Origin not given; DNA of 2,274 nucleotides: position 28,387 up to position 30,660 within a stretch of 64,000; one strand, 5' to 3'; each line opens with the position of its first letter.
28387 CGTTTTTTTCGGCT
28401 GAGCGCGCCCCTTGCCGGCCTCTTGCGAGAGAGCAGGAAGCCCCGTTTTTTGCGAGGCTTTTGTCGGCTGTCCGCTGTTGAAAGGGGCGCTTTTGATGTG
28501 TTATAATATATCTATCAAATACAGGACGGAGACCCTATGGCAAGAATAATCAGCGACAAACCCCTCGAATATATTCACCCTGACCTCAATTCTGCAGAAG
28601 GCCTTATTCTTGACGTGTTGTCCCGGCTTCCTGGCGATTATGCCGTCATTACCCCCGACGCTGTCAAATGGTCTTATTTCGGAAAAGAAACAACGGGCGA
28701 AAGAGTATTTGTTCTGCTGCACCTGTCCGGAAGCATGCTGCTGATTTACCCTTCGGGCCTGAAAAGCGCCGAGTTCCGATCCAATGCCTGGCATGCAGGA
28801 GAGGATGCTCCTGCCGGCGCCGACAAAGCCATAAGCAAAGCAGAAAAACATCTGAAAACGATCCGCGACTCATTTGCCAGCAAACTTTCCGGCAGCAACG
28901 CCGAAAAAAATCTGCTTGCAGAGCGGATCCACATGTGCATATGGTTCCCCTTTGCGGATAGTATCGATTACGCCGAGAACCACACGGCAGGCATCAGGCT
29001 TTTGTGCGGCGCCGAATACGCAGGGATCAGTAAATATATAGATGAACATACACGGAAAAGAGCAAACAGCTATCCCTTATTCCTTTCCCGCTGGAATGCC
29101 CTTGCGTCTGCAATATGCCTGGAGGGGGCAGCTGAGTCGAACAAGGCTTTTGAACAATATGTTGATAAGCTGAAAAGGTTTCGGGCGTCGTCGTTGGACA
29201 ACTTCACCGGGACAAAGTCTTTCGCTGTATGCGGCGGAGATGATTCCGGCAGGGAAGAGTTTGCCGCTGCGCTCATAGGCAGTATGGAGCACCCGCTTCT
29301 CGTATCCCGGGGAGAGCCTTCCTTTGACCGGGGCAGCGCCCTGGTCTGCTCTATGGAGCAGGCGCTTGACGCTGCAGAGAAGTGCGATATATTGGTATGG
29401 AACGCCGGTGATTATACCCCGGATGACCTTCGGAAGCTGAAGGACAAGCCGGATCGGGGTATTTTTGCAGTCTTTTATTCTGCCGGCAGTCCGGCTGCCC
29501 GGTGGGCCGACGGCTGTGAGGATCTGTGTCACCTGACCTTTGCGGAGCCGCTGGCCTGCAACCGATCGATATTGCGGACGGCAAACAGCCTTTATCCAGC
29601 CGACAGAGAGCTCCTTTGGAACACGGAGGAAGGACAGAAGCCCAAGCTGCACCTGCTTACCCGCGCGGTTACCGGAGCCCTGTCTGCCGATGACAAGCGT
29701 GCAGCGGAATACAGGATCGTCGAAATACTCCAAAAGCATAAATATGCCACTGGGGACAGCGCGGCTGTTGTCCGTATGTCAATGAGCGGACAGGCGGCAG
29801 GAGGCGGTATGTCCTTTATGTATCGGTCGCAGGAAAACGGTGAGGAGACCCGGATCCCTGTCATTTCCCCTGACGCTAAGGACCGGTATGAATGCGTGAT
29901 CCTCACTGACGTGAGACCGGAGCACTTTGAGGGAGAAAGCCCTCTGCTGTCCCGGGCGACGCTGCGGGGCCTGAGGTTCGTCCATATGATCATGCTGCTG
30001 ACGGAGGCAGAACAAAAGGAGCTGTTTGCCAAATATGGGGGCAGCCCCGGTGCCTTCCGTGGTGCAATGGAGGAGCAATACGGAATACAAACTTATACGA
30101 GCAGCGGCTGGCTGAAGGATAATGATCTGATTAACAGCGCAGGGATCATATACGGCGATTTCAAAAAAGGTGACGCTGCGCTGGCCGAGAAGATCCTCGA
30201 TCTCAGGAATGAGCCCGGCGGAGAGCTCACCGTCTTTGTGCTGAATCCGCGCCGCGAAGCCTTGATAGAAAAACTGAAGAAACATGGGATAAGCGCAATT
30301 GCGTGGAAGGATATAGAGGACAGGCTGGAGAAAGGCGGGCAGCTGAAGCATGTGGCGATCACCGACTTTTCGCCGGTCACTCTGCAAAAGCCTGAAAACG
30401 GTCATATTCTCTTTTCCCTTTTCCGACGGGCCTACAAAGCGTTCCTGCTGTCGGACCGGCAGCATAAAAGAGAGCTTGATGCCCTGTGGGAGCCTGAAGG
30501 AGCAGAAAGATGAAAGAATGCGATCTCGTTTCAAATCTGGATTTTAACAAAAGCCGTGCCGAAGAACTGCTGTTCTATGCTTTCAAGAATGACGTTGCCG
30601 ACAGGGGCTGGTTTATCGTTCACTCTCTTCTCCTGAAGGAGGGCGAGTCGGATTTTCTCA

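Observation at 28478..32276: Two-gene NERD-nuclease / SF1-helicase cassette with a catalytically dead upstream paralog (candidate defence or DNA-surveillance system)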

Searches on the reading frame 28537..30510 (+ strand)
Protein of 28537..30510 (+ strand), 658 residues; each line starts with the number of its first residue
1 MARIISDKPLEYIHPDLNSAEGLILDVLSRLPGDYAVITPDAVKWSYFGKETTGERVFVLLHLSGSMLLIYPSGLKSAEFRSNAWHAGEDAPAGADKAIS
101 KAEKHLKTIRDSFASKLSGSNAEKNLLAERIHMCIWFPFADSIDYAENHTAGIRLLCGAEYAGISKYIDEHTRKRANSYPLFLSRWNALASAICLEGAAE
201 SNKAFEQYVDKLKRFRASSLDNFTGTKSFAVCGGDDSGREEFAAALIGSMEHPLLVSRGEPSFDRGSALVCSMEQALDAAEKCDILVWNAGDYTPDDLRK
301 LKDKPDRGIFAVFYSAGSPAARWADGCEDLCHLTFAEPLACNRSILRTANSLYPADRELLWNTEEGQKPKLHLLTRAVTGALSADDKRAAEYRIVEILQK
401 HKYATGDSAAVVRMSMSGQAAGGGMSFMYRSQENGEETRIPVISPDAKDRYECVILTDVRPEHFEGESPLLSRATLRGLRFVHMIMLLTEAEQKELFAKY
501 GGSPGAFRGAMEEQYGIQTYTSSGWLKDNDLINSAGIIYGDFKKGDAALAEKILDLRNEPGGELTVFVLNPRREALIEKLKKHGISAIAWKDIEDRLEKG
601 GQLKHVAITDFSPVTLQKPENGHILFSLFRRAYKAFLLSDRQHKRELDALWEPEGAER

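Call 3: search_protein_families(library=pfam, proteins=[window:28537-30510:+], max_evalue=1)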
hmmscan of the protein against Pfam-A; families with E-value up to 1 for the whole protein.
window:28537-30510:+ (658 aa): 2 families
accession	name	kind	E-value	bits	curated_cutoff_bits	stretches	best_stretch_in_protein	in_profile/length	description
PF08544.19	GHMP_kinases_C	-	0.047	14.5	21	1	541-586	4-49/85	GHMP kinases C terminal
PF16512.11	RhoGAP-FF1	-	0.27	12.2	30.1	0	193-214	49-70/80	p190-A and -B Rho GAPs FF domain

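Call 4: search_protein_families(library=padloc, proteins=[window:28537-30510:+], max_evalue=1)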
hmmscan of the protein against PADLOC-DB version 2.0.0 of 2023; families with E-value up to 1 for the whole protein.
window:28537-30510:+ (658 aa): 0 families

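Call 5: search_protein_families(library=ncbifam, proteins=[window:28537-30510:+], max_evalue=1)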
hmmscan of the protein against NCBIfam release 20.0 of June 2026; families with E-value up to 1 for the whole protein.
window:28537-30510:+ (658 aa): 0 families

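Call 8: search_protein_families(library=phrogs, proteins=[window:28537-30510:+], max_evalue=1)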
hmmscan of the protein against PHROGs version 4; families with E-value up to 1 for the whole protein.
window:28537-30510:+ (658 aa): 0 families

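Call 10: search_solved_structures(query=window:28537-30510:+, max_evalue=10)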
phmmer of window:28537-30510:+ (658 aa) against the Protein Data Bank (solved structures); distinct sequences matched with E-value up to 10: 1.
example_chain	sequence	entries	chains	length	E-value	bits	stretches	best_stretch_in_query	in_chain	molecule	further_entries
6z2i_A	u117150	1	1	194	3.7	9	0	561-611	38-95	de novo designed TIM barrel DeNovoTIM6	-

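Call 11: find_homologous_proteins(query=window:28537-30510:+)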
Query window:28537-30510:+ (658 aa): 1 proteins with E <= 0.001 among 8000 candidates.
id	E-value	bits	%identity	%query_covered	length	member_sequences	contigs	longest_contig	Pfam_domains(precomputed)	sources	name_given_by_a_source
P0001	0.0e+0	1505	100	100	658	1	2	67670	-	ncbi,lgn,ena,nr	ncbi:MAG: hypothetical protein IK083_10100 [Abditibacteriota bacterium]|nr:hypothetical protein [Abd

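Call 22: search_protein_representatives(protein=window:28537-30510:+)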
Query: 658 residues. Proteins with E-value up to 0.001 (for the whole library): 4; up to 1e-10: 3; up to 1e-30: 3. The best 4 are listed.
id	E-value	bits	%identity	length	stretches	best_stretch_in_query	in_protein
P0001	0.0e+00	1505.2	100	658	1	1-658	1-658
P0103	2.5e-54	201.2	34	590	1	19-534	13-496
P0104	9.9e-43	162.9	35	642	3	263-496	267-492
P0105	1.2e-04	37.1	24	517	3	358-426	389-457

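Call 29: find_related_loci(query=A2, collection=genome_contigs, flank=8000)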
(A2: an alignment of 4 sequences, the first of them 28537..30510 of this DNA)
Query A2 (658 aa) in genome_contigs; peptide patterns used: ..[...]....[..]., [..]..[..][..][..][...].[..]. (x = any residue, [..] = any of these).
55 stretches matched a pattern; 1 encode a relative of the query (tblastn E <= 1e-3); 1 distinct loci.
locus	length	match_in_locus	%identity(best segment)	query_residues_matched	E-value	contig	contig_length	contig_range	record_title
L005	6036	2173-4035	29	20-656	6e-66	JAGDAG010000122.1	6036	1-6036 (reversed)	MAG: Abditibacteriota bacterium isolate RGIG10284 Yak_Rumen.Co__c3082700, whole genome shotgun sequence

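Call 32: search_solved_structures(query=A2, max_evalue=10)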
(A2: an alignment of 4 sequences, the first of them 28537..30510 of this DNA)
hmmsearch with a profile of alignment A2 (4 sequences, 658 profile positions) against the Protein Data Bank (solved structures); distinct sequences matched with E-value up to 10: 2.
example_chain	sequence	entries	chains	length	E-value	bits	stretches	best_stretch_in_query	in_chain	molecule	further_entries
1ljo_A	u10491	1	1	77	0.12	14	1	419-475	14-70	Archaeal Sm-like protein AF-Sm2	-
4n04_A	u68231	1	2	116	2.1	9.9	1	333-373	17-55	Glyoxalase/bleomycin resistance protein/dioxygenase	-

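Call 48: predict_structure(alignment_id=A5)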
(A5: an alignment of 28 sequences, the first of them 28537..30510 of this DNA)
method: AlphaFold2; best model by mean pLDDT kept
length: 658 residues; sequences in the alignment: 28
mean_pLDDT: 79.5   pTM: 0.64
mean pLDDT of the five models: 79.5, 77.8, 77.3, 77.1, 75.0
residues with pLDDT >= 90: 182; 70-90: 327; 50-70: 118; < 50: 31
segments of 3 or more residues with pLDDT < 50: 90-92, 146-148, 176-179, 198-201, 359-362, 526-532, 655-658
pLDDT, mean of each block of 10 residues (from residue 1): 77 72 86 83 81 78 86 73 60 66 88 81 81 87 55 75 72 54 68 64 61 71 83 83 90 93 91 91 92 95 85 90 91 75 86 68 69 85 79 82 72 77 66 71 86 92 88 90 93 94 91 93 53 65 82 86 85 90 92 80 84 75 74 84 80 49
secondary structure, 60 per line:
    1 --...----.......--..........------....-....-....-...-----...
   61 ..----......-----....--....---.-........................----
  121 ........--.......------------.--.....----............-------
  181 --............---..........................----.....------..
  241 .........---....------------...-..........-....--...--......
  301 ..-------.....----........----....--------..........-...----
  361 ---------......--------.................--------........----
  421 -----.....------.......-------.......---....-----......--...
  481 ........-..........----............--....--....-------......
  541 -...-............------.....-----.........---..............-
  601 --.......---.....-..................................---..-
elements in order (helices of 4 or more, strands of 3 or more residues): E3-5 H10-16 H19-28 E35-38 H45-48 E58-62 E67-72 E78-81 E84-87 H93-116 H121-128 E131-137 E153-157 H162-173 H183-193 H198-223 E228-232 H239-249 E253-256 E269-271 H273-282 E284-287 H295-302 E310-314 H319-326 E331-334 H343-352 E370-375 H384-400 E409-413 E426-430 E437-443 E451-457 H461-464 H470-475 E478-488 H490-499 H504-515 E518-521 H524-527 E535-540 H546-557 E564-568 H574-582 E586-589 H590-599 E603-609 H613-617 H619-631 E632-640 H641-650

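Call 51: fold_search(model_id=the predicted structure, library=pdb)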
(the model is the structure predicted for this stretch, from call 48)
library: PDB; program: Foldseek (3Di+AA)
matches with E <= 10: 1145; with E <= 0.001: 53
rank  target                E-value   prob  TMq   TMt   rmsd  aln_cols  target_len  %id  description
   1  9jr9_A                3.7e-08  1.00  0.27  0.22  16.7       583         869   11  Electronic microscopy structure of human schlafen14-E211A dimer (released 2025-08-06)
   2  9jr9_B                9.0e-08  1.00  0.28  0.23  16.3       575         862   10  Electronic microscopy structure of human schlafen14-E211A dimer (released 2025-08-06)
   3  9nyy_A                1.3e-07  1.00  0.27  0.22  16.2       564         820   11  Nucleic acid bound human SLFN14, State 1 (released 2025-07-09)
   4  7zel_A                2.3e-07  1.00  0.26  0.22  15.8       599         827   10  Human SLFN11 dimer apoenzyme (released 2022-09-28)
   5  7zep_A                6.9e-07  1.00  0.28  0.23  15.5       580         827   11  Human SLFN11 E209A dimer (released 2022-09-28)
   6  7nn0_B                1.1e-06  1.00  0.28  0.31   7.8       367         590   12  Crystal structure of the SARS-CoV-2 helicase in complex with AMP-PNP (released 2021-03-24)
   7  9imm_F                1.1e-06  1.00  0.28  0.30   7.5       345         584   12  SARS-CoV-2 Replication-Transcription Complex has a dimer architecture (local dRTC) in post-capping state (released 2025-08-20)
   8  7nio_A                1.3e-06  1.00  0.27  0.30   7.2       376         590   13  Crystal structure of the SARS-CoV-2 helicase APO form (released 2021-03-17)
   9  7egq_E                1.5e-06  1.00  0.28  0.31   6.8       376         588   13  Co-transcriptional capping machineries in SARS-CoV-2 RTC: Coupling of N7-methyltransferase and 3'-5' exoribonuclease w (released 2021-07-21)
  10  6zsl_A                1.9e-06  1.00  0.27  0.30   8.0       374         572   12  Crystal structure of the SARS-CoV-2 helicase at 1.94 Angstrom resolution (released 2020-07-29)
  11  7eiz_E                1.9e-06  1.00  0.26  0.29   9.0       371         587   14  Coupling of N7-methyltransferase and 3'-5' exoribonuclease with SARS-CoV-2 polymerase reveals mechanisms for capping a (released 2021-09-22)
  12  9i4v_A                2.2e-06  1.00  0.28  0.32   6.8       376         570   12  Crystal structure of the SARS-CoV-2 helicase NSP13 (released 2025-06-11)
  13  9i53_B                2.3e-06  1.00  0.28  0.31   7.6       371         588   13  Crystal structure of the SARS-CoV-2 helicase NSP13 in complex with ATP (released 2025-07-23)
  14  6zsl_B                2.3e-06  1.00  0.27  0.29   8.5       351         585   12  Crystal structure of the SARS-CoV-2 helicase at 1.94 Angstrom resolution (released 2020-07-29)
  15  9i53_A                2.4e-06  1.00  0.27  0.31   7.3       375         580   12  Crystal structure of the SARS-CoV-2 helicase NSP13 in complex with ATP (released 2025-07-23)
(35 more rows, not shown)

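Call 65: find_related_loci(query=A2, collection=metagenome_contigs, flank=8000)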
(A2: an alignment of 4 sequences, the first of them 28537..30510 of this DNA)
Query A2 (658 aa) in metagenome_contigs; peptide patterns used: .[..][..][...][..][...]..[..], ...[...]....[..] (x = any residue, [..] = any of these).
91 stretches matched a pattern; 1 encode a relative of the query (tblastn E <= 1e-3); 1 distinct loci.
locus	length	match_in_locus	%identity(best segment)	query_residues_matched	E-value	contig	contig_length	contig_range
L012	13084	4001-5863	29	20-656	4e-65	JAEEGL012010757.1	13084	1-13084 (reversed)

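Call 66: find_related_loci(query=A2, collection=viral_contigs, flank=8000)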
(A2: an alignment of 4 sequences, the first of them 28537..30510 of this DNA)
Query A2 (658 aa) in viral_contigs; peptide patterns used: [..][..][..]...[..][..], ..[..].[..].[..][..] (x = any residue, [..] = any of these).
21 stretches matched a pattern, but none encodes a relative of the query by tblastn (E <= 1e-3).

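Call 85: search_dna_similar(query=window:28537-30510:+, collection=plasmids, mode=protein, max_evalue=0.001, max_rows=10)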
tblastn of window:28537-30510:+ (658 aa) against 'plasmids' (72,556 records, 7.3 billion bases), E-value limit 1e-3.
No match.

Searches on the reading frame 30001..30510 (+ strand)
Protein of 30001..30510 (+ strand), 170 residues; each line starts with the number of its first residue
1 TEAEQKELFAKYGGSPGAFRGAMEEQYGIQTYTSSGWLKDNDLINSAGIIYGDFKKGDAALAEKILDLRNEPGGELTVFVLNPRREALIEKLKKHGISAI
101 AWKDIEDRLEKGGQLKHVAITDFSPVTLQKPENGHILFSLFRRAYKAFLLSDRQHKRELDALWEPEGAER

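Call 62: predict_structure(alignment_id=A8)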
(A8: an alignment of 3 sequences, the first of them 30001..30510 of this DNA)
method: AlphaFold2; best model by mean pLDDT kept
length: 170 residues; sequences in the alignment: 3
mean_pLDDT: 74.4   pTM: 0.69
mean pLDDT of the five models: 74.4, 73.8, 73.3, 58.7, 56.4
residues with pLDDT >= 90: 37; 70-90: 69; 50-70: 46; < 50: 18
segments of 3 or more residues with pLDDT < 50: 26-36, 167-170
pLDDT, mean of each block of 10 residues (from residue 1): 55 58 50 49 72 85 90 83 87 91 82 81 79 72 85 88 57
secondary structure, 60 per line:
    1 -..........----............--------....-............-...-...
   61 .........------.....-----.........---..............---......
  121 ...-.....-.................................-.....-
elements in order: H2-11 H16-27 H36-39 H41-46 E47-52 H58-69 E76-80 H86-94 E98-101 H102-111 E115-123 H125-129 H131-143 E144-152 H153-163 H165-169
